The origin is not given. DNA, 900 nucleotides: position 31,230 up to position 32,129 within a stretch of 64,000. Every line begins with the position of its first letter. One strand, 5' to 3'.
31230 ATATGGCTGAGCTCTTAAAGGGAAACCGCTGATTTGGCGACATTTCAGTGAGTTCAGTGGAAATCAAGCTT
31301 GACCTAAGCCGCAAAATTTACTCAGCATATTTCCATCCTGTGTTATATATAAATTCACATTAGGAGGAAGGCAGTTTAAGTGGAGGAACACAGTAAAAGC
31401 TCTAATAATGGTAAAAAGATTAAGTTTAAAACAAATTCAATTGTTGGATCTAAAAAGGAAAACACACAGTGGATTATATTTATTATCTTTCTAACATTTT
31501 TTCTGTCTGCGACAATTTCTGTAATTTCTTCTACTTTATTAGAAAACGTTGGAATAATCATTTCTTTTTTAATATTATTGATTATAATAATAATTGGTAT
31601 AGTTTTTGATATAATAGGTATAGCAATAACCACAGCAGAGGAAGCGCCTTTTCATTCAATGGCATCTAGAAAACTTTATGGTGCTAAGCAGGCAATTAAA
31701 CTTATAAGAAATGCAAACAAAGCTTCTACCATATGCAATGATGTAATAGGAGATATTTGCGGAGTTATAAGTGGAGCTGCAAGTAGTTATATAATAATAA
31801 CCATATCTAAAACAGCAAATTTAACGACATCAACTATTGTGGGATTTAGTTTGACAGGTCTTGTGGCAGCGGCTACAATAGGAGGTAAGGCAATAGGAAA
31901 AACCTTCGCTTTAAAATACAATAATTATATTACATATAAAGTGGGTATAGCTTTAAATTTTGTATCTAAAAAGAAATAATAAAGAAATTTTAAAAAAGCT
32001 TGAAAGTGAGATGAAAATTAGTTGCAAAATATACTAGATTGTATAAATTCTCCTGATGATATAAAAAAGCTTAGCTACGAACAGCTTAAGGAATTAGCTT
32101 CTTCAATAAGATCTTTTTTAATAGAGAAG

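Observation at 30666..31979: OLE RNA-oapA locus with its own promoter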

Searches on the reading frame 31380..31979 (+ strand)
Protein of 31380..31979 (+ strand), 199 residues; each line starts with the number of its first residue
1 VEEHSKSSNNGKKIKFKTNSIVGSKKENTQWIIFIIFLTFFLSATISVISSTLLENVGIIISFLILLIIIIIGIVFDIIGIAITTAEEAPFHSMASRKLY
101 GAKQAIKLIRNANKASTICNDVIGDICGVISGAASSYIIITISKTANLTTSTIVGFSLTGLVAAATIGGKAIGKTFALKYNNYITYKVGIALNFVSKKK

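Call 5: search_protein_families(library=pfam, proteins=[window:31380-31979:+])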
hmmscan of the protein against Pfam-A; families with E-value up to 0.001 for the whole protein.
window:31380-31979:+ (199 aa): 0 families

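Call 6: search_protein_families(library=ncbifam, proteins=[window:31380-31979:+])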
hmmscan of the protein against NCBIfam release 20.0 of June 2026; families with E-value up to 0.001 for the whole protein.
window:31380-31979:+ (199 aa): 0 families

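Call 7: find_homologous_proteins(query=window:31380-31976:+)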
Query window:31380-31976:+ (199 aa): 7565 proteins with E <= 0.001 among 8000 candidates; the best 120 are listed.
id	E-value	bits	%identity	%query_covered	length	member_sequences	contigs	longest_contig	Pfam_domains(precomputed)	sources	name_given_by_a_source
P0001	2.4e-114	397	100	100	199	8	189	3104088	-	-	-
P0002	6.6e-112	389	97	100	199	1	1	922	-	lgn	-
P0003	4.8e-105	367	89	100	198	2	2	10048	-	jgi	jgi:CBS domain containing-hemolysin-like protein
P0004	4.2e-103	361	88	100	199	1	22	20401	-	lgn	-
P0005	1.3e-88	313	82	95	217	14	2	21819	-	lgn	-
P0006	1.0e-85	304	76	99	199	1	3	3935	-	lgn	-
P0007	3.0e-80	286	100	72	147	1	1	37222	-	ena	-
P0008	4.1e-80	286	70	99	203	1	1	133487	-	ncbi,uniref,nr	ncbi:Mg2+ and Co2+ transporter CorB [Herbivorax sp. ANBcel31]|uniref:Mg2+ and Co2+ transporter CorB 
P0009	1.6e-74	267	65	98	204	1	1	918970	-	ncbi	ncbi:UNVERIFIED_CONTAM: hypothetical protein Cloal_4446 [Acetivibrio alkalicellulosi]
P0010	1.1e-73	265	63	98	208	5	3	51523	-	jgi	jgi:hypothetical protein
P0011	1.6e-73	264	63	99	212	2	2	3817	-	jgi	-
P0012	3.4e-73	263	66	95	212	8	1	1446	-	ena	-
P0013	6.3e-73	262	62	98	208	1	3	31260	-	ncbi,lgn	ncbi:MAG: Mg2+ and Co2+ transporter CorB [Bacillota bacterium]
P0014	2.2e-72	260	63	99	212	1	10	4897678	-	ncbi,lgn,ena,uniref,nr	ncbi:hypothetical protein [Acetivibrio clariflavus]|uniref:Mg2+ and Co2+ transporter CorB n=1 Tax=Ac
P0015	3.9e-72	260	64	97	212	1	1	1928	-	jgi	-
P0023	6.3e-71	256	63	98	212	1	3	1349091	-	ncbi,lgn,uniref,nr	ncbi:hypothetical protein [Acetivibrio cellulolyticus]|uniref:hypothetical protein n=1 Tax=Acetivibr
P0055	2.0e-65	238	60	95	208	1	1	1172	PF01595.26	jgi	jgi:CBS domain containing-hemolysin-like protein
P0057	2.6e-65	237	58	99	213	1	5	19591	PF01595.26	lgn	-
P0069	6.1e-63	230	56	99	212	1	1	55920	PF01595.26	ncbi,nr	ncbi:MAG: Mg2+ and Co2+ transporter CorB [Clostridia bacterium]|nr:Mg2+ and Co2+ transporter CorB [C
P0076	1.9e-62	228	56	98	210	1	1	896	PF01595.26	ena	-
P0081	3.5e-62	227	55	98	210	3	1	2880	PF01595.26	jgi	-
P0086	9.5e-62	226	56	99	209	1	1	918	PF01595.26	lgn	-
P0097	2.0e-60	222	55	99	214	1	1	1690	PF01595.26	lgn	-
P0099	2.4e-60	221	54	97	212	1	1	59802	PF01595.26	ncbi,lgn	-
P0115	1.6e-59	219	52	99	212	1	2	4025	PF01595.26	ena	-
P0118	1.9e-59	218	52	99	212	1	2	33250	PF01595.26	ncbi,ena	-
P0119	2.2e-59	218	56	97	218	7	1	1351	PF01595.26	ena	-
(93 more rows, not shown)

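Call 8: find_related_loci(query=window:31380-31976:+, collection=genome_contigs, flank=6000)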
Query window:31380-31976:+ (199 aa) in genome_contigs; peptide patterns used: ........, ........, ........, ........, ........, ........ (x = any residue, [..] = any of these).
599 stretches matched a pattern (row limit reached: there are more); 182 encode a relative of the query (tblastn E <= 1e-3); the best 80 are kept; 80 distinct loci.
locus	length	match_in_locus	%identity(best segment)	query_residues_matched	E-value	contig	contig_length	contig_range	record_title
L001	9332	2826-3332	49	24-189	3e-53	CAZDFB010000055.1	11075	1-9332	MAG TPA_asm: uncultured Oscillospiraceae bacterium isolate SRP350583_co2_373 genome assembly, contig: NODE_8858_length_1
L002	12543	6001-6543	47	12-189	6e-53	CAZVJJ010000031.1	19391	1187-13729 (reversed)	MAG TPA_asm: uncultured Oscillospiraceae bacterium isolate SRP225648_co1_584 genome assembly, contig: NODE_6826_length_1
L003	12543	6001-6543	49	11-189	2e-52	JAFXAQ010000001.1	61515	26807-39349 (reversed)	MAG: Oscillospiraceae bacterium isolate RGIG6242 Sheep_Rectum-2__c8786, whole genome shotgun sequence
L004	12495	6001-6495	48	25-189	6e-52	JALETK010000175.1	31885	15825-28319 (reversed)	MAG: Clostridiales bacterium isolate SUG319 k141_6309730, whole genome shotgun sequence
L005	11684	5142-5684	47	10-189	9e-52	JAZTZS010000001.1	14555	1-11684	MAG: Faecousia sp. isolate T1900045323_YK20190012.MAGScoT_cleanbin_000053 SGB_6396_k141_929480, whole genome shotgun seq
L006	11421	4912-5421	46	25-194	2e-51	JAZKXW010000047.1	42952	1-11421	MAG: Faecousia sp. isolate T1900045113_TC20190107.MAGScoT_cleanbin_000013 SGB_4802_k141_1510723, whole genome shotgun se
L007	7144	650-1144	50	25-189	1e-51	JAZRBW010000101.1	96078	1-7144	MAG: Faecousia sp. isolate T1900045122_TC20190116.MAGScoT_cleanbin_000063 SGB_4846_k141_937813, whole genome shotgun seq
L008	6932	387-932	46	12-189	3e-51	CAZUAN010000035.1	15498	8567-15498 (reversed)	MAG TPA_asm: uncultured Oscillospiraceae bacterium isolate SRP222994_co1_128 genome assembly, contig: NODE_7991_length_1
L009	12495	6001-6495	49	25-189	2e-51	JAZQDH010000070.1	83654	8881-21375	MAG: Faecousia sp. isolate T1900044636_TS20190102.MAGScoT_cleanbin_000077 SGB_1160_k141_2175842, whole genome shotgun se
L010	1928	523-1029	50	24-189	1e-51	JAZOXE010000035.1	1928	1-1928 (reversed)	MAG: Faecousia sp. isolate T1900045516_YK20190210.MAGScoT_cleanbin_000020 SGB_7610_k141_3338435, whole genome shotgun se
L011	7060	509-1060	47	11-192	6e-51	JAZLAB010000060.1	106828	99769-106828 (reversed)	MAG: Faecousia sp. isolate T1900045082_TC20190076.MAGScoT_cleanbin_000012 SGB_4664_k141_2241442, whole genome shotgun se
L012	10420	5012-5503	49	15-178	1e-50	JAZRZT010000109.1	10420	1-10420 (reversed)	MAG: Faecousia sp. isolate T1900044944_TS20190410.MAGScoT_cleanbin_000029 SGB_3476_k141_2512141, whole genome shotgun se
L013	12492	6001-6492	52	26-189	2e-50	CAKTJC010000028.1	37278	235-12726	MAG: uncultured Oscillospiraceae bacterium isolate REFINED_METABAT215_TOP10_CONTIGS_1500_ASSEMBLY_K77_MERGED__Hadza_MoBi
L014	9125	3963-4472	46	25-194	1e-50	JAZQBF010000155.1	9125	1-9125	MAG: Faecousia sp. isolate T1900044641_TS20190107.MAGScoT_cleanbin_000043 SGB_1259_k141_211084, whole genome shotgun seq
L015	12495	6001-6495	46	25-189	2e-50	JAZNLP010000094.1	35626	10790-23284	MAG: Faecousia sp. isolate T1900044669_TS20190135.MAGScoT_cleanbin_000088 SGB_1574_k141_607273, whole genome shotgun seq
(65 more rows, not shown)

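Call 10: find_encoding_contigs(protein=P0001, flank=3000, max_places=6)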
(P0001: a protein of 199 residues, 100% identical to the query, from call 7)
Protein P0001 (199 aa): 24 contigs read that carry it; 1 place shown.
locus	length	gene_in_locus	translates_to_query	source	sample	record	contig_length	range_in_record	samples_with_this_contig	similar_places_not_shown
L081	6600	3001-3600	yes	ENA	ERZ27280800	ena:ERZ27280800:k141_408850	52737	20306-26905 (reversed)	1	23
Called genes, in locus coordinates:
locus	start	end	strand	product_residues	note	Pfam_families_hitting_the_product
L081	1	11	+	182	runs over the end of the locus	PF03780:Asp23 (weak)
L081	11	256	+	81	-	PF10031:DUF2273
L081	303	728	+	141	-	PF01029:NusB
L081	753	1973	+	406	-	PF13742:tRNA_anti_2, PF01336:tRNA_anti-codon, PF02601:Exonuc_VII_L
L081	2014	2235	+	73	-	PF02609:Exonuc_VII_S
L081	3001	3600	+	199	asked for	-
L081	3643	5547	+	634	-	PF13292:DXP_synthase_N, PF00456:Transketolase_N (faint), PF02775:TPP_enzyme_C (faint), PF02779:Transket_pyr, PF02780:Transketolase_C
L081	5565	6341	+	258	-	PF01728:FtsJ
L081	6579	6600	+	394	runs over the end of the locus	-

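Call 19: find_encoding_contigs(protein=P0003, flank=3000, max_places=1)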
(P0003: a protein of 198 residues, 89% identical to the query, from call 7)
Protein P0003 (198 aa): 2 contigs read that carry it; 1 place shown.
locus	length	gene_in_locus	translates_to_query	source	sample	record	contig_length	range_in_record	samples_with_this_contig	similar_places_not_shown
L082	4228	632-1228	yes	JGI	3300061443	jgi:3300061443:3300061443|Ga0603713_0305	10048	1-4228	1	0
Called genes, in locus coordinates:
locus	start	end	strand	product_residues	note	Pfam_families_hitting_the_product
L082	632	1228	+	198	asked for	-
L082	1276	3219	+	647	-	PF00456:Transketolase_N (faint), PF13292:DXP_synthase_N, PF02775:TPP_enzyme_C (faint), PF02779:Transket_pyr, PF02780:Transketolase_C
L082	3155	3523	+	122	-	PF01478:Peptidase_A24 (weak)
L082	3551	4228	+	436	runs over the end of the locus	PF13414:TPR_11 (weak), PF14903:WG_beta_rep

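Call 20: find_encoding_contigs(protein=P0004, flank=3000, max_places=1)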
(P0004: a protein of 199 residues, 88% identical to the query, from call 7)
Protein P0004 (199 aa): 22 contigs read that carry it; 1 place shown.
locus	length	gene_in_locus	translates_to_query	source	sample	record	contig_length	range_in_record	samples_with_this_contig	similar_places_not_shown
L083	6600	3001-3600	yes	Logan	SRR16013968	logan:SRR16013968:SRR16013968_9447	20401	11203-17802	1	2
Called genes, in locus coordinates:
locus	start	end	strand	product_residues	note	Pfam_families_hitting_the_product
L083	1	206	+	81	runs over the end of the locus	PF10031:DUF2273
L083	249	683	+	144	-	PF01029:NusB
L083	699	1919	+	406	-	PF13742:tRNA_anti_2, PF01336:tRNA_anti-codon, PF02601:Exonuc_VII_L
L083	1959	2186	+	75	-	PF02609:Exonuc_VII_S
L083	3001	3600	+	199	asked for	-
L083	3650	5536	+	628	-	PF00456:Transketolase_N (faint), PF13292:DXP_synthase_N, PF02775:TPP_enzyme_C (faint), PF02779:Transket_pyr, PF02780:Transketolase_C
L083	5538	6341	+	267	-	PF01479:S4, PF01728:FtsJ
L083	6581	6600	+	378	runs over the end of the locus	-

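Call 21: find_encoding_contigs(protein=P0005, flank=3000, max_places=1)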
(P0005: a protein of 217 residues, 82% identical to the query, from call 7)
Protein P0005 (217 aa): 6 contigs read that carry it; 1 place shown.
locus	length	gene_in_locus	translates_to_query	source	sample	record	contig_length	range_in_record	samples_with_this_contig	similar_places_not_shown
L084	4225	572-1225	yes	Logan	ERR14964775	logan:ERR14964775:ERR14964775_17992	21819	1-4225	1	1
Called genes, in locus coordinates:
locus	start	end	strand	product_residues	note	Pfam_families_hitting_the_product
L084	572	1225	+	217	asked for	-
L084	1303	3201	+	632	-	PF13292:DXP_synthase_N, PF00456:Transketolase_N (faint), PF02775:TPP_enzyme_C (faint), PF02779:Transket_pyr, PF02780:Transketolase_C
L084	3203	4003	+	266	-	PF01479:S4, PF01728:FtsJ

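Call 22: find_encoding_contigs(protein=P0008, flank=3000, max_places=1)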
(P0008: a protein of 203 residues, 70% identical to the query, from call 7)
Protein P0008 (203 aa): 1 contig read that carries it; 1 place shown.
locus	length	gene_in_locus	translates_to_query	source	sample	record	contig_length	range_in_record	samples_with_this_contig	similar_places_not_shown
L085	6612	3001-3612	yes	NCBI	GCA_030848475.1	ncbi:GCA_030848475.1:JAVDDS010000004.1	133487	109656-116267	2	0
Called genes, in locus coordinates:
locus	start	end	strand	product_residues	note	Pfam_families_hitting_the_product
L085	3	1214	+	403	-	PF13742:tRNA_anti_2, PF01336:tRNA_anti-codon, PF02601:Exonuc_VII_L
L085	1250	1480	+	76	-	PF02609:Exonuc_VII_S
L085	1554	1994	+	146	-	PF02681:DUF212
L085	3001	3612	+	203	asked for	-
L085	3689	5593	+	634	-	PF13292:DXP_synthase_N, PF00456:Transketolase_N (faint), PF02775:TPP_enzyme_C (faint), PF02779:Transket_pyr, PF02780:Transketolase_C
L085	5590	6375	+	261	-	PF01479:S4 (weak), PF01728:FtsJ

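Call 23: find_encoding_contigs(protein=P0009, flank=3000, max_places=1)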
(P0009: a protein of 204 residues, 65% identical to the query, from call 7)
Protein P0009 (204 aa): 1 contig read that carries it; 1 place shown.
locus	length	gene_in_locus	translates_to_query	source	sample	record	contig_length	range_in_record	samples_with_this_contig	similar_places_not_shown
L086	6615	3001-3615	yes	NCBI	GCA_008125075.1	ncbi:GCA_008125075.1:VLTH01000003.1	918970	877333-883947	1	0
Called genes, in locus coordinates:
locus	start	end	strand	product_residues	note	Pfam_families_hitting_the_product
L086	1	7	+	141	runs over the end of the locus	PF01029:NusB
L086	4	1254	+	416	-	PF13742:tRNA_anti_2, PF01336:tRNA_anti-codon, PF02601:Exonuc_VII_L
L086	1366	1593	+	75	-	PF02609:Exonuc_VII_S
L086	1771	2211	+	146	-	PF02681:DUF212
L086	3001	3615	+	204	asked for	-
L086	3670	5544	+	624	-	PF13292:DXP_synthase_N, PF00456:Transketolase_N (faint), PF02775:TPP_enzyme_C (faint), PF02779:Transket_pyr, PF02780:Transketolase_C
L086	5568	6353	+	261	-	PF01479:S4, PF01728:FtsJ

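Call 24: find_encoding_contigs(protein=P0014, flank=3000, max_places=1)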
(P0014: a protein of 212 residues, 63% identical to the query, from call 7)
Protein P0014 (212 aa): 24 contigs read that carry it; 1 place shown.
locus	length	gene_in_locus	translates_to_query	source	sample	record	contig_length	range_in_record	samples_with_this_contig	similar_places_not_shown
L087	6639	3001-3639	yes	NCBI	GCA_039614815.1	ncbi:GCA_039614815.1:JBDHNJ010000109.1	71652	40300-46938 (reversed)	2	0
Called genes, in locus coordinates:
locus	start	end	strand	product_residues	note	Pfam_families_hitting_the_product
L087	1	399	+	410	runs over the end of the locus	PF13742:tRNA_anti_2, PF01336:tRNA_anti-codon, PF02601:Exonuc_VII_L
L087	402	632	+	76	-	PF02609:Exonuc_VII_S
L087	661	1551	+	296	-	PF00348:polyprenyl_synt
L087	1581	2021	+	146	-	PF02681:DUF212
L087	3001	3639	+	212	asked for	-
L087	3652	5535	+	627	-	PF13292:DXP_synthase_N, PF00456:Transketolase_N (faint), PF02775:TPP_enzyme_C (faint), PF02779:Transket_pyr, PF02780:Transketolase_C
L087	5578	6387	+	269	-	PF01479:S4, PF01728:FtsJ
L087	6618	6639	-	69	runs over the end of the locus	-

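Call 25: find_encoding_contigs(protein=P0023, flank=3000, max_places=1)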
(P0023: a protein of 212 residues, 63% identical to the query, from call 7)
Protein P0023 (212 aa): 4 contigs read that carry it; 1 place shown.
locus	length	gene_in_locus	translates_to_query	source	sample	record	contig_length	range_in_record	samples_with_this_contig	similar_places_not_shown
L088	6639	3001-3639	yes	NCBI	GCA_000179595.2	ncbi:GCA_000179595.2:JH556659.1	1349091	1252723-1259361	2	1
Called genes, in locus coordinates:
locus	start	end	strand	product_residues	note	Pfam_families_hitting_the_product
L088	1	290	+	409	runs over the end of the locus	PF13742:tRNA_anti_2, PF01336:tRNA_anti-codon, PF02601:Exonuc_VII_L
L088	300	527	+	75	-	PF02609:Exonuc_VII_S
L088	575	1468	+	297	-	PF00348:polyprenyl_synt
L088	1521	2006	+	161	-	PF02681:DUF212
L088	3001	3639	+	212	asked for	-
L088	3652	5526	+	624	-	PF13292:DXP_synthase_N, PF00456:Transketolase_N (faint), PF00676:E1_dh (weak), PF02775:TPP_enzyme_C (faint), PF02779:Transket_pyr, PF02780:Transketolase_C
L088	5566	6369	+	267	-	PF01479:S4 (weak), PF01728:FtsJ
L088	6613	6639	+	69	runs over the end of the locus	-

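Call 26: find_encoding_contigs(protein=P0006, flank=3000, max_places=1)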
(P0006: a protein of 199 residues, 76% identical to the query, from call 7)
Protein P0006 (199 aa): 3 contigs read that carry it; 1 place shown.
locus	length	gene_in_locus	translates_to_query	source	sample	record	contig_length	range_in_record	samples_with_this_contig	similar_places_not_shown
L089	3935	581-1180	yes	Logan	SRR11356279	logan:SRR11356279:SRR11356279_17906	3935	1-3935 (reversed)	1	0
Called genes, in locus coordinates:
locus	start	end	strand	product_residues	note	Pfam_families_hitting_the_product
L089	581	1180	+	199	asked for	-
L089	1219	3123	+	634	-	PF13292:DXP_synthase_N, PF02779:Transket_pyr, PF02780:Transketolase_C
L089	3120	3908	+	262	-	PF01479:S4, PF01728:FtsJ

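Call 36: search_protein_families(library=pfam, proteins=[window:31380-31976:+], max_evalue=10)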
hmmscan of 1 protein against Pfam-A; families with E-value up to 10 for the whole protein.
window:31380-31976:+ (199 aa): 4 families
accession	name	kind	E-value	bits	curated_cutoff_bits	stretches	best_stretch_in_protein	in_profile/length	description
PF11915.13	DUF3433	-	0.007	17.1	27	1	60-97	2-37/91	Protein of unknown function (DUF3433)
PF12420.13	DUF3671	-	0.02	14.8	34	1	9-76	141-207/223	Fam-L, Fam-M like protein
PF11241.13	DUF3043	-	0.77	10.2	25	1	21-105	71-154/171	Protein of unknown function (DUF3043)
PF20990.2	DUF2207_C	-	6.7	6.8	33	1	27-76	134-184/247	Predicted membrane protein (DUF2207) C-terminal domain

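Call 42: search_solved_structures(query=A1, max_evalue=10, show_alignments=1)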
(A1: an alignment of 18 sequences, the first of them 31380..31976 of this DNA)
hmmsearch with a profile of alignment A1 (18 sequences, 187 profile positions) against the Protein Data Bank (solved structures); distinct sequences matched with E-value up to 10: 0.

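Call 56: predict_structure(alignment_id=A2)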
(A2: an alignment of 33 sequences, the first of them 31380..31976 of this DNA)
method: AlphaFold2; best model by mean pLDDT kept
length: 199 residues; sequences in the alignment: 33
mean_pLDDT: 66.4   pTM: 0.53
mean pLDDT of the five models: 66.4, 59.8, 55.1, 54.9, 45.4
residues with pLDDT >= 90: 0; 70-90: 101; 50-70: 72; < 50: 26
segments of 3 or more residues with pLDDT < 50: 1-24
pLDDT, mean of each block of 10 residues (from residue 1): 37 39 50 65 66 67 79 81 66 51 65 73 77 76 75 77 77 74 70 64
secondary structure, 60 per line:
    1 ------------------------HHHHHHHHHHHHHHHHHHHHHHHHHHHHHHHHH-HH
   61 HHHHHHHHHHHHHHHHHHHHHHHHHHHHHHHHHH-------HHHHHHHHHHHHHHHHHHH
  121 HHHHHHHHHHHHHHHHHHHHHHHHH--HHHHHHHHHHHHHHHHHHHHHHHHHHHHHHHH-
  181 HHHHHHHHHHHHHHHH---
elements in order: H25-57 H59-94 H102-145 H148-179 H181-196

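Call 59: fold_search(model_id=the predicted structure, library=pdb)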
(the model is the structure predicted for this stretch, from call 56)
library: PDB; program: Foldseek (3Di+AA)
matches with E <= 10: 64; with E <= 0.001: 0
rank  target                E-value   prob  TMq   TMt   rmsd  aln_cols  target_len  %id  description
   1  7m1t_A                3.6e-02  1.00  0.36  0.25   8.7       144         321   17  Crystal structure of an archaeal CNNM, MtCorB, with C-terminal deletion in complex with Mg2+-ATP (released 2021-06-16)
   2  7m1t_B                7.8e-02  0.99  0.37  0.26   8.5       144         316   17  Crystal structure of an archaeal CNNM, MtCorB, with C-terminal deletion in complex with Mg2+-ATP (released 2021-06-16)
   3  7m1u_B                3.7e-01  0.92  0.36  0.26   8.8       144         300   16  Crystal structure of an archaeal CNNM, MtCorB, R235L mutant with C-terminal deletion (released 2021-06-16)
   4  7m1u_A                4.3e-01  0.93  0.39  0.27   8.7       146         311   18  Crystal structure of an archaeal CNNM, MtCorB, R235L mutant with C-terminal deletion (released 2021-06-16)
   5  7cfg                  2.1e+00  0.60  0.39  0.48   9.4       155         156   16  Structure of the transmembrane domain of the bacterial CNNM/CorC family Mg2+ transporter in complex with Mg2+ (released 2021-02-24)
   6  7cff                  2.5e+00  0.72  0.43  0.53   9.1       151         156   16  Structure of the thermostabilized transmembrane domain of the bacterial CNNM/CorC family Mg2+ transporter in complex wit (released 2021-02-24)
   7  9div_C                3.5e+00  0.16  0.29  0.36  11.9       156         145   13  The crystal structure of de novo designed ChuA binding protein C8 (released 2025-05-21)
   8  3zx6_B                3.5e+00  0.14  0.30  0.21  39.1       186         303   15  Structure of Hamp(AF1503)-Tsr fusion - Hamp (A291V) mutant (released 2012-02-29)
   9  9isw                  3.5e+00  0.08  0.20  0.19  18.5       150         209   15  Crystal structure of AlkR (VanR), a GntR family transcriptional regulator (released 2025-07-23)
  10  4ry2_B                3.8e+00  0.23  0.39  0.14  13.1       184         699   17  Crystal structure of the peptidase-containing ABC transporter PCAT1 (released 2015-07-22)
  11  6djl_B                3.8e+00  0.14  0.31  0.28  23.3       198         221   11  Crystal structure of the Rab11 GEF SH3BP5 bound to nucleotide free Rab11A (released 2018-09-26)
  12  9a72_A                4.0e+00  0.21  0.35  0.25  33.0       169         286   13  Integrative model of YFMS-CHEW by crosslinking MS and deep learning (released 2024-09-18)
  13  6bbi_A                4.0e+00  0.08  0.20  0.24  14.1       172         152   14  The CRAC channel Orai in an unlatched-closed conformation; K163W loss-of-function mutation; P42212 crystal form (released 2018-09-12)
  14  3g67_B                4.0e+00  0.07  0.21  0.21  43.3       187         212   14  Crystal Structure of a Soluble Chemoreceptor from Thermotoga maritima (released 2009-07-28)
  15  4tx5_B                4.4e+00  0.23  0.36  0.41  12.7       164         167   11  Crystal structure of Smac-DIABLO (in space group P65) (released 2015-07-15)
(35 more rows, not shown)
